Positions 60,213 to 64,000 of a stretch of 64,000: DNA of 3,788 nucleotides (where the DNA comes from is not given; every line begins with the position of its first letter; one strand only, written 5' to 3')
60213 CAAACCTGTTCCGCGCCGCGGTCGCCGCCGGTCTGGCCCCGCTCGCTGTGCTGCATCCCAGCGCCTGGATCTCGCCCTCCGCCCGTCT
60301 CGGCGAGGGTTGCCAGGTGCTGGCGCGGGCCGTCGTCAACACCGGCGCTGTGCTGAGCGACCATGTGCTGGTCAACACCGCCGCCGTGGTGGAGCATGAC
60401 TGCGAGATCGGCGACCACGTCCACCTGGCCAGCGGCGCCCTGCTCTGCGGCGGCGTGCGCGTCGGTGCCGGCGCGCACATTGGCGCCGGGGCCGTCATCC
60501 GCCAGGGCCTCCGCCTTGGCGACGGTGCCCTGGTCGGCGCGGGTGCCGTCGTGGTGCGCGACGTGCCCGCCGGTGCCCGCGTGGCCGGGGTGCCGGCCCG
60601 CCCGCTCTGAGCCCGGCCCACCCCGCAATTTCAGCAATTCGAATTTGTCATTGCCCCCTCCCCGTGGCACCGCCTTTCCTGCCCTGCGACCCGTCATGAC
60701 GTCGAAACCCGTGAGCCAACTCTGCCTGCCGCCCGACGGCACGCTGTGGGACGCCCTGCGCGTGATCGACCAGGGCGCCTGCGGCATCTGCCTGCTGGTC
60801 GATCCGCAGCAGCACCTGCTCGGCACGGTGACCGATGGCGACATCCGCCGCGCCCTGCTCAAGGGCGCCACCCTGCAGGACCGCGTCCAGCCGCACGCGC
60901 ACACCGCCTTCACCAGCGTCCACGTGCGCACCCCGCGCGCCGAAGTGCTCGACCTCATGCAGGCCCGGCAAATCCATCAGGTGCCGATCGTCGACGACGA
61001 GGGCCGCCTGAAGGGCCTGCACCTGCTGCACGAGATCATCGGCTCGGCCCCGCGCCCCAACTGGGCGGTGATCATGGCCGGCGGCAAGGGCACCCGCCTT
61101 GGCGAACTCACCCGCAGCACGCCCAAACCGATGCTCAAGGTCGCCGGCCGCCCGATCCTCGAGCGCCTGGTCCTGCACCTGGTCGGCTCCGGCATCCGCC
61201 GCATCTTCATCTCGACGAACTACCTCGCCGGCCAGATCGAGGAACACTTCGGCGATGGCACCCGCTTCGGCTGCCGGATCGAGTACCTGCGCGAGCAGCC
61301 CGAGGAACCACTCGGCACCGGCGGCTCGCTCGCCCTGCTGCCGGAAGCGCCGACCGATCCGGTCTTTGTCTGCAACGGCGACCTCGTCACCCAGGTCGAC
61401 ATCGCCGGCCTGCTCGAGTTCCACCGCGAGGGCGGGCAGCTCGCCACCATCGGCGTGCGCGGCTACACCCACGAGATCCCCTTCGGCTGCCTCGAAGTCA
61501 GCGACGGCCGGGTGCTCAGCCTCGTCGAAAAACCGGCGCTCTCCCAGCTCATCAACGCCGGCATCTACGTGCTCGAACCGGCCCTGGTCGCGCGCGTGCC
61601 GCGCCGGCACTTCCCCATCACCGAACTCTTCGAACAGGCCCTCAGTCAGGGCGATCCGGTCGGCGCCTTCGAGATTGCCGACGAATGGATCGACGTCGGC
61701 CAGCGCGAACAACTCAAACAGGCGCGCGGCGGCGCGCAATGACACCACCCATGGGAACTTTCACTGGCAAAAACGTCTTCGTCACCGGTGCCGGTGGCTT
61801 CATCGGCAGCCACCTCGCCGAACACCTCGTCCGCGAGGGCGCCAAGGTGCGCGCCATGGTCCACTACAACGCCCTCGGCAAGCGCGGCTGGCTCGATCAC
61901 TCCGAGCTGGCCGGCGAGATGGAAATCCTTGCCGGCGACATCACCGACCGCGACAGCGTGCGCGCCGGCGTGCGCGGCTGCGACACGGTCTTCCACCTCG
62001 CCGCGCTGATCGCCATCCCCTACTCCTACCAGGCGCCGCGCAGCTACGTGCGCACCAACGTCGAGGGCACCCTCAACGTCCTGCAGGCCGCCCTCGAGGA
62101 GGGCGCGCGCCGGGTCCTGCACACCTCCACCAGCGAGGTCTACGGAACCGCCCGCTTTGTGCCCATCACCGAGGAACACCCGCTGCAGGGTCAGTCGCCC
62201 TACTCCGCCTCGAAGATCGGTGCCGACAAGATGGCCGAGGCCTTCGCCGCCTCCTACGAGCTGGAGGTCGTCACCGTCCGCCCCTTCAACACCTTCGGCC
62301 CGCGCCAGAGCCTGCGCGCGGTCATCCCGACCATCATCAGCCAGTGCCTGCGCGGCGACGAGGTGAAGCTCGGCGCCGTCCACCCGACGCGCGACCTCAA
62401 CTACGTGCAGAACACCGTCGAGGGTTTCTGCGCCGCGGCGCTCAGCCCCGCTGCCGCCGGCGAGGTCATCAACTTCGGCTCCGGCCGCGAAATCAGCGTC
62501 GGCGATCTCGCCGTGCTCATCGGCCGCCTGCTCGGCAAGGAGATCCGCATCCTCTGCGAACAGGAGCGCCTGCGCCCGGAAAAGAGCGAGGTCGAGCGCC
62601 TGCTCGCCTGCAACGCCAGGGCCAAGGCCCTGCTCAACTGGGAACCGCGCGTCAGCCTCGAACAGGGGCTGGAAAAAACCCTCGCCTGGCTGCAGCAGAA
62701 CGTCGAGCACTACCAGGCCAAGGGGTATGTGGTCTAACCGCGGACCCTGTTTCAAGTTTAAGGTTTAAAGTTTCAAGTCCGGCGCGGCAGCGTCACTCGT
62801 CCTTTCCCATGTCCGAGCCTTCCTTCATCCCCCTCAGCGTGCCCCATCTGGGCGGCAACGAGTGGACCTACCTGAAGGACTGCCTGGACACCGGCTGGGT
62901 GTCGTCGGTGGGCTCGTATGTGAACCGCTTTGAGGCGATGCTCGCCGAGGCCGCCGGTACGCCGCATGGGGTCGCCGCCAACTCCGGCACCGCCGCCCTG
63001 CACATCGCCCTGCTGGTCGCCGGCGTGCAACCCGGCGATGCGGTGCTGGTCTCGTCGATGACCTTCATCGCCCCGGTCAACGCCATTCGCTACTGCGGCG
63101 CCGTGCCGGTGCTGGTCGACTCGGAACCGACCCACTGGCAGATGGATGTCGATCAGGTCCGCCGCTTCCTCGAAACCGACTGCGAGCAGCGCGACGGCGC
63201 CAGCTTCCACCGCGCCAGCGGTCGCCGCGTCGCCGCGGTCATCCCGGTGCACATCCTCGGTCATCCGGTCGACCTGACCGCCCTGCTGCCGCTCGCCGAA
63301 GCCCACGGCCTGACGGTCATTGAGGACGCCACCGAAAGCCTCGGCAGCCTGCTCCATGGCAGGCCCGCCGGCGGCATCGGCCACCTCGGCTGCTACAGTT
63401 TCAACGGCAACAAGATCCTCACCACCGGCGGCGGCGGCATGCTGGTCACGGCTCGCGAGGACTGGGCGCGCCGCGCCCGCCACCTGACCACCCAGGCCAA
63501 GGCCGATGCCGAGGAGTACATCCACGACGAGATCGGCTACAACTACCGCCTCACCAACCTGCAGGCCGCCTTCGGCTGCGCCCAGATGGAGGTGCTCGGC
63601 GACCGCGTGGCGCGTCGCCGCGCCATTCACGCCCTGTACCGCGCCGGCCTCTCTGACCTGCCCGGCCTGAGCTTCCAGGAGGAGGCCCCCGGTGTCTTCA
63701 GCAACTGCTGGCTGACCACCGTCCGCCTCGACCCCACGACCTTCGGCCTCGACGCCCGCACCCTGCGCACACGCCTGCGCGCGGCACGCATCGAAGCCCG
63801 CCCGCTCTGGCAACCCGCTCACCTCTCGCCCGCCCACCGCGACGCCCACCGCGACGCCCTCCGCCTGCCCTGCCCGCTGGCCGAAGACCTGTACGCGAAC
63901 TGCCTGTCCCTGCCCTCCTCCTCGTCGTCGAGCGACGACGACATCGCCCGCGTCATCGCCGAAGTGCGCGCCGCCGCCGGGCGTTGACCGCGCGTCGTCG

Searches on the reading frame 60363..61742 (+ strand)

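Call 10: search_protein_families(library=pfam, proteins=[window:60363-61742:+], max_evalue=0.001)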
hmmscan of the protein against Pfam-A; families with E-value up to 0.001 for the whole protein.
window:60363-61742:+ (459 aa): 3 families
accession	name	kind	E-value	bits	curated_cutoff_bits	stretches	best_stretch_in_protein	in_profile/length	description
PF00483.29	NTP_transferase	-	3.6e-38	132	21.2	1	235-454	2-238/245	Nucleotidyl transferase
PF12804.13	NTP_transf_3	-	6.7e-16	59.3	27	1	235-367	1-124/160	MobA-like NTP transferase domain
PF00571.33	CBS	-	2.9e-14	53.5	24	2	111-166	4-56/57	CBS domain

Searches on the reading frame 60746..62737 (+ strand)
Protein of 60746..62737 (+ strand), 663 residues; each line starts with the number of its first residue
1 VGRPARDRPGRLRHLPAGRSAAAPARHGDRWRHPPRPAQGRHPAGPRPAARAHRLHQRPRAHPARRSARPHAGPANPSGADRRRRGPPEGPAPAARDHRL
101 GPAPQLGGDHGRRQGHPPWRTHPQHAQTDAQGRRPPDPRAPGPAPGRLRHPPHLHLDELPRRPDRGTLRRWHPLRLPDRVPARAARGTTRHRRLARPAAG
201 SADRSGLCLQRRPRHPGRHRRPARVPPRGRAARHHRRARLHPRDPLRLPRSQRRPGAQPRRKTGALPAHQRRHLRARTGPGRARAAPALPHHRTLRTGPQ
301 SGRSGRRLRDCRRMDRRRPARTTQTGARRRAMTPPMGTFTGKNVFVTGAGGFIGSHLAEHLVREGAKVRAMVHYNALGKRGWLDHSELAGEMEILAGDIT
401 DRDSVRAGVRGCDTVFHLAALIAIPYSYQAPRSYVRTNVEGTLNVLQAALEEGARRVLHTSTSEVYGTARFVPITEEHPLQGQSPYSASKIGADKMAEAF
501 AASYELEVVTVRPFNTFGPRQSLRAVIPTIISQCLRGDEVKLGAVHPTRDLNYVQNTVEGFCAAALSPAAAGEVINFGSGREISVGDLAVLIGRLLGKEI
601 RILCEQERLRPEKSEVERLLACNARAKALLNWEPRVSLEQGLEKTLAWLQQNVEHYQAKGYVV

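Call 50: search_protein_families(library=pfam, proteins=[window:60746-62737:+], max_evalue=10)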
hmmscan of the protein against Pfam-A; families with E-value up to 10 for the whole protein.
window:60746-62737:+ (663 aa): 11 families
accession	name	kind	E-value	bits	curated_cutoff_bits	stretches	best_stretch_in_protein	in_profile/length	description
PF16363.11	GDP_Man_Dehyd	-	7.4e-64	216.7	27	1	345-645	1-332/332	GDP-mannose 4,6 dehydratase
PF01370.27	Epimerase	-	2.5e-52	178.1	20.9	1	344-578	1-240/240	NAD dependent epimerase/dehydratase family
PF01073.25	3Beta_HSD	-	2.5e-23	83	22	1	346-562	2-226/280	3-beta hydroxysteroid dehydrogenase/isomerase family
PF02719.21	Polysacc_synt_2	-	4.5e-19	69.2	20.2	1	344-606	1-260/293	Polysaccharide biosynthesis protein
PF07993.18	NAD_binding_4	-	1.2e-13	51.3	20.1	1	346-516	1-207/258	Male sterility protein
PF13460.12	NAD_binding_10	-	2.3e-11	44.3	27.2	1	348-513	1-143/184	NAD(P)H-binding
PF00106.31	adh_short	-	4.9e-11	42.9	26.6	1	342-511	1-174/195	short chain dehydrogenase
PF04321.23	RmlD_sub_bind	-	4.1e-09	36.4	27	1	343-498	2-137/287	RmlD substrate binding domain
PF05368.20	NmrA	-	1.6e-08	35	27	1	342-461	3-106/298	NmrA-like family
PF08659.16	KR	-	0.007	16.7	22.6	1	344-421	3-91/180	KR domain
PF13561.12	adh_short_C2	-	0.025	14.6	27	1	353-506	8-163/236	Enoyl-(Acyl carrier protein) reductase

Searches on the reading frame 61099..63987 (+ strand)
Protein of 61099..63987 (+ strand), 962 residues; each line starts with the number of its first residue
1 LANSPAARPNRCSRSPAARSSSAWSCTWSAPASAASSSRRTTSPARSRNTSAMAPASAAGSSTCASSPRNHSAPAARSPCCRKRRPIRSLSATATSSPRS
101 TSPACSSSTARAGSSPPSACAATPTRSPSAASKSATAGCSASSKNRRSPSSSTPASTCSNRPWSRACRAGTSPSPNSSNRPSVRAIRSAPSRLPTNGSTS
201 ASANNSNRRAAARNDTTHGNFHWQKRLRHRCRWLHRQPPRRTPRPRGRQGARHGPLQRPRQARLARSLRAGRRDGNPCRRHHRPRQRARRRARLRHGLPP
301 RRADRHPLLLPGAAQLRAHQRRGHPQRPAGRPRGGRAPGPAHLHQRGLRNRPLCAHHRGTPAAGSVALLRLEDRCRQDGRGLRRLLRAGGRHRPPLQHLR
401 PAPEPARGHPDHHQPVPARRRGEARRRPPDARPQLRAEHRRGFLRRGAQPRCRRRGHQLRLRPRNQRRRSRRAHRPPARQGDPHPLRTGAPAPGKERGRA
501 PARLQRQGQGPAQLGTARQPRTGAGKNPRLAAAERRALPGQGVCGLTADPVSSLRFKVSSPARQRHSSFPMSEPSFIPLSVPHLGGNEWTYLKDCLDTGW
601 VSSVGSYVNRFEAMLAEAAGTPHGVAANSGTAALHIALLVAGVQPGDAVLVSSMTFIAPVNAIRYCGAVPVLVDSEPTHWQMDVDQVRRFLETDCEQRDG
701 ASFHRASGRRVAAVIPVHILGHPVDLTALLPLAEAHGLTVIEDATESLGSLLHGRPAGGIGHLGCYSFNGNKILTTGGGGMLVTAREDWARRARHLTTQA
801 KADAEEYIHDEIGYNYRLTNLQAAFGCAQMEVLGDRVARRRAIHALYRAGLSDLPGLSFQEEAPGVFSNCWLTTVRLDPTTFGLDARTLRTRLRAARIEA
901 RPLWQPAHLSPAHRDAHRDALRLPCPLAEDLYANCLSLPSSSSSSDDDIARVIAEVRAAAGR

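Call 50: search_protein_families(library=pfam, proteins=[window:61099-63987:+], max_evalue=10)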
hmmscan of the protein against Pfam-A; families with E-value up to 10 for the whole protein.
window:61099-63987:+ (962 aa): 4 families
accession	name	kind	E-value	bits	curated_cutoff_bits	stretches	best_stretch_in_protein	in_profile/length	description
PF01041.23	DegT_DnrJ_EryC1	-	4.2e-94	316.2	19.8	1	587-957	6-360/360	DegT/DnrJ/EryC1/StrS aminotransferase family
PF00155.27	Aminotran_1_2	-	5.8e-06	26.2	19.7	1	611-698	47-144/361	Aminotransferase class I and II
PF01212.27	Beta_elim_lyase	-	0.0018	18.1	27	1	608-744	34-169/288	Beta-eliminating lyase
PF01053.26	Cys_Met_Meta_PP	-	0.16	10.9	27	1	609-656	55-101/381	Cys/Met metabolism PLP-dependent enzyme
